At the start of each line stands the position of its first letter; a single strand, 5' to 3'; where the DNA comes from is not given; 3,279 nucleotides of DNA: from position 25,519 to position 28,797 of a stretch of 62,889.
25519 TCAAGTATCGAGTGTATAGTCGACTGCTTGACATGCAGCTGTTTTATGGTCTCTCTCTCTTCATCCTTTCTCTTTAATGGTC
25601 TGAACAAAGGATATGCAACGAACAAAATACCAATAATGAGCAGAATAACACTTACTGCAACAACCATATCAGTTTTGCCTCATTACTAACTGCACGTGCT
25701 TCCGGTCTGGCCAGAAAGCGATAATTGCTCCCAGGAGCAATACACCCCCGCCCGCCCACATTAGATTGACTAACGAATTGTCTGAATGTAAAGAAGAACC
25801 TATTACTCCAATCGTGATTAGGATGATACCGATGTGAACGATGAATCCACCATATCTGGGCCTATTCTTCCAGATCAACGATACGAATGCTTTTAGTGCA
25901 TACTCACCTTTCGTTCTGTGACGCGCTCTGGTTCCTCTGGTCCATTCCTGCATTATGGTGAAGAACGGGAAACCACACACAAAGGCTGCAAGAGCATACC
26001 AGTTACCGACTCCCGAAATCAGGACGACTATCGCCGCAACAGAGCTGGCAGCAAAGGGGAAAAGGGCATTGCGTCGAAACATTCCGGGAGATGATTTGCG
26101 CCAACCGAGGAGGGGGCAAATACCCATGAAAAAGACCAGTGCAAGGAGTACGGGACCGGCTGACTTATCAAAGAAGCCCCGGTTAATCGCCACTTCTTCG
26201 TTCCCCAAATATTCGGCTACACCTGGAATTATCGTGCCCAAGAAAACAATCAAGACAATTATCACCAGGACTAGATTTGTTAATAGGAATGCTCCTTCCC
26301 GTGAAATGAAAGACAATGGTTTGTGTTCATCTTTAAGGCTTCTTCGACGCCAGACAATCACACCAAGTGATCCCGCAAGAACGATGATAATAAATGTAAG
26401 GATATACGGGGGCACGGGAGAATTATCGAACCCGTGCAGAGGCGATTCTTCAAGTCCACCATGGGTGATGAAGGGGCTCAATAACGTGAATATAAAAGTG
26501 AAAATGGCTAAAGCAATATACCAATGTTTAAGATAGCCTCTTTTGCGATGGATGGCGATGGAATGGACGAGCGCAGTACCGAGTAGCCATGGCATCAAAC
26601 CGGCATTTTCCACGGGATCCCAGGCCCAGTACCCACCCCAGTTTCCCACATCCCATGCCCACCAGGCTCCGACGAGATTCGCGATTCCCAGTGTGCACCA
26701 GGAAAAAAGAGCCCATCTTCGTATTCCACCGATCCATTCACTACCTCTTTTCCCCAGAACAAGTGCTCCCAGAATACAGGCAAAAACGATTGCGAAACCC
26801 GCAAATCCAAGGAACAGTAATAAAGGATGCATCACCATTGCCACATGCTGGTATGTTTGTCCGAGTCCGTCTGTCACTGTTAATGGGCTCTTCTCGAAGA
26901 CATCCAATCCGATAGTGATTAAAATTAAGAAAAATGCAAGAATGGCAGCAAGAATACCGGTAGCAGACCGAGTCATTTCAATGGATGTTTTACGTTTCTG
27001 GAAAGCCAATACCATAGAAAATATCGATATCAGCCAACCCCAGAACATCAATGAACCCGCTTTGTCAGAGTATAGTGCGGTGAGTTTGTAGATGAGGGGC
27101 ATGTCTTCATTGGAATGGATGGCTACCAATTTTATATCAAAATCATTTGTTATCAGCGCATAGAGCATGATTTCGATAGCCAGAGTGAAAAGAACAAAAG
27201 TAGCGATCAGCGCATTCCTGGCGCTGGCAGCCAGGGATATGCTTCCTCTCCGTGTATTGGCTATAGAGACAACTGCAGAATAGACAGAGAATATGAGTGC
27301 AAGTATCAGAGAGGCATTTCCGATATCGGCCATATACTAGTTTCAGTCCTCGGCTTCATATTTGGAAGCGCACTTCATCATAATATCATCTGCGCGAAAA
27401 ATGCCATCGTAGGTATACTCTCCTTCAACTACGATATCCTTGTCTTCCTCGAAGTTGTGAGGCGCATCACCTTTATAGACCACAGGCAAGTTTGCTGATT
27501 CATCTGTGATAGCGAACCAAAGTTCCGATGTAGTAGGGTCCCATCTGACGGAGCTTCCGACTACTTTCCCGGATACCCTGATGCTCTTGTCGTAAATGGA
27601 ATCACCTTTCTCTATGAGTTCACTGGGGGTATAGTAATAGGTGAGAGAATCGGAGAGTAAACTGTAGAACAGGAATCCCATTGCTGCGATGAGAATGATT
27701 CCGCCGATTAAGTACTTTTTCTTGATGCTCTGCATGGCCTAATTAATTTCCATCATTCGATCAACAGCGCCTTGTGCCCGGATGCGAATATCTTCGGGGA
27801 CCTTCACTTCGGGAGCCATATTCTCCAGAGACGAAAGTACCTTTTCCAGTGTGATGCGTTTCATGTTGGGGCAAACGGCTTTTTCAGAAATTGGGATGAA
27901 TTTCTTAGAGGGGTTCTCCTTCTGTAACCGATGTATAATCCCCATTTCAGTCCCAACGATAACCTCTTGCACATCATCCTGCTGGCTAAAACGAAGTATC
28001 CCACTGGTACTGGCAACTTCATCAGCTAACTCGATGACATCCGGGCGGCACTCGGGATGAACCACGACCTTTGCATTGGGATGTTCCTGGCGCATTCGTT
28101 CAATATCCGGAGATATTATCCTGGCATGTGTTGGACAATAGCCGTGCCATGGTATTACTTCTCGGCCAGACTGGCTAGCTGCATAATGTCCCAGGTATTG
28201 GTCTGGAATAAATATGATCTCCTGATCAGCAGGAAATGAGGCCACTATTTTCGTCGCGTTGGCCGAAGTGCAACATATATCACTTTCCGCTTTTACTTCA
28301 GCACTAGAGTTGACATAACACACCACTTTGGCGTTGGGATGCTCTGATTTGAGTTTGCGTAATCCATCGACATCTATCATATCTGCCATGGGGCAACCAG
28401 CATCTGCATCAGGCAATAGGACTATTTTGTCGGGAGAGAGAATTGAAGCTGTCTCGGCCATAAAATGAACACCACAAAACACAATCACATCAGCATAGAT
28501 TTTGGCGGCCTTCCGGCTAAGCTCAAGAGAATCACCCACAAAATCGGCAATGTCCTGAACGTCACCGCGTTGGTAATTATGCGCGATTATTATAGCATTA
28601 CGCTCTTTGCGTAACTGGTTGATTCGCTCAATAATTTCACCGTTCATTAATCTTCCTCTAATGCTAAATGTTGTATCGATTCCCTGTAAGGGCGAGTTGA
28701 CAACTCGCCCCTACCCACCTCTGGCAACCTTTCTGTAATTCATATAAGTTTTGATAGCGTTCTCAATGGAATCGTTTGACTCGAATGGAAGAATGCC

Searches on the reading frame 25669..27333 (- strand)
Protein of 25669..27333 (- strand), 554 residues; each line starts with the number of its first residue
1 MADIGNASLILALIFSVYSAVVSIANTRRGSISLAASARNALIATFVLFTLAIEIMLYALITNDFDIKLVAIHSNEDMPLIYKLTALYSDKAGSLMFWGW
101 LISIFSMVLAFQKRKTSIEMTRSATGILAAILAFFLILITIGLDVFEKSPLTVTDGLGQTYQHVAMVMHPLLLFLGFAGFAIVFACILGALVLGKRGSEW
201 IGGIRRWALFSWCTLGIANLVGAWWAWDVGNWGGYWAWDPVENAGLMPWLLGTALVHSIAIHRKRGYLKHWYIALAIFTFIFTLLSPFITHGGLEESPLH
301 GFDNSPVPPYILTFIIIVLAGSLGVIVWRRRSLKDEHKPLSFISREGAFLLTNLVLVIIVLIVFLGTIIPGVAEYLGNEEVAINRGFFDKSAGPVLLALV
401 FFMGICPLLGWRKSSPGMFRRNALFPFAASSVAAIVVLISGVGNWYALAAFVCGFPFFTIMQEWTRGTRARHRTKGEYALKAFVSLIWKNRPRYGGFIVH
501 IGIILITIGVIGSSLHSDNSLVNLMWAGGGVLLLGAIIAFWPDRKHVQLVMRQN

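Call 69: search_protein_families(library=pfam, proteins=[window:25669-27333:-], max_evalue=0.00001)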
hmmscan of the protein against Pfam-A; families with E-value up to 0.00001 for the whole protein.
window:25669-27333:- (554 aa): 2 families
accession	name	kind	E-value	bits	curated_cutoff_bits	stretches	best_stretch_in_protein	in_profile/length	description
PF16327.10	CcmF_C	-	3.5e-28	99.2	28.7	1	312-519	1-202/323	Cytochrome c-type biogenesis protein CcmF C-terminal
PF01578.25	Cytochrom_C_asm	-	6.6e-28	98.2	29.9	1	89-289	2-203/212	Cytochrome C assembly protein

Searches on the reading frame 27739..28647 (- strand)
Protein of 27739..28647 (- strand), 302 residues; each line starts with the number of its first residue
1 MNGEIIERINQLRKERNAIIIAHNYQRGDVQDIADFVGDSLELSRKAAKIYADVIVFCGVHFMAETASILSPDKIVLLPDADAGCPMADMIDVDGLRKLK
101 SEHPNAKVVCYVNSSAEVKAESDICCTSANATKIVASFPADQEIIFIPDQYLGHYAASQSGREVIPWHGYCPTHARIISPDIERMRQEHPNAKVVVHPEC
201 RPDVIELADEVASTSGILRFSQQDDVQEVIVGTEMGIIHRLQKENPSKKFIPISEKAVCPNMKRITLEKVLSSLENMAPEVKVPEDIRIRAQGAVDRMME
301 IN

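Call 69: search_protein_families(library=pfam, proteins=[window:27739-28647:-], max_evalue=0.00001)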
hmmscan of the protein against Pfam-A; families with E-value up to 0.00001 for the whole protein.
window:27739-28647:- (302 aa): 1 family
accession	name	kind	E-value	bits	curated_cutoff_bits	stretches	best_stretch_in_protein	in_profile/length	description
PF02445.21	NadA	-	8e-129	429.4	27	1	7-300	1-295/295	Quinolinate synthetase A protein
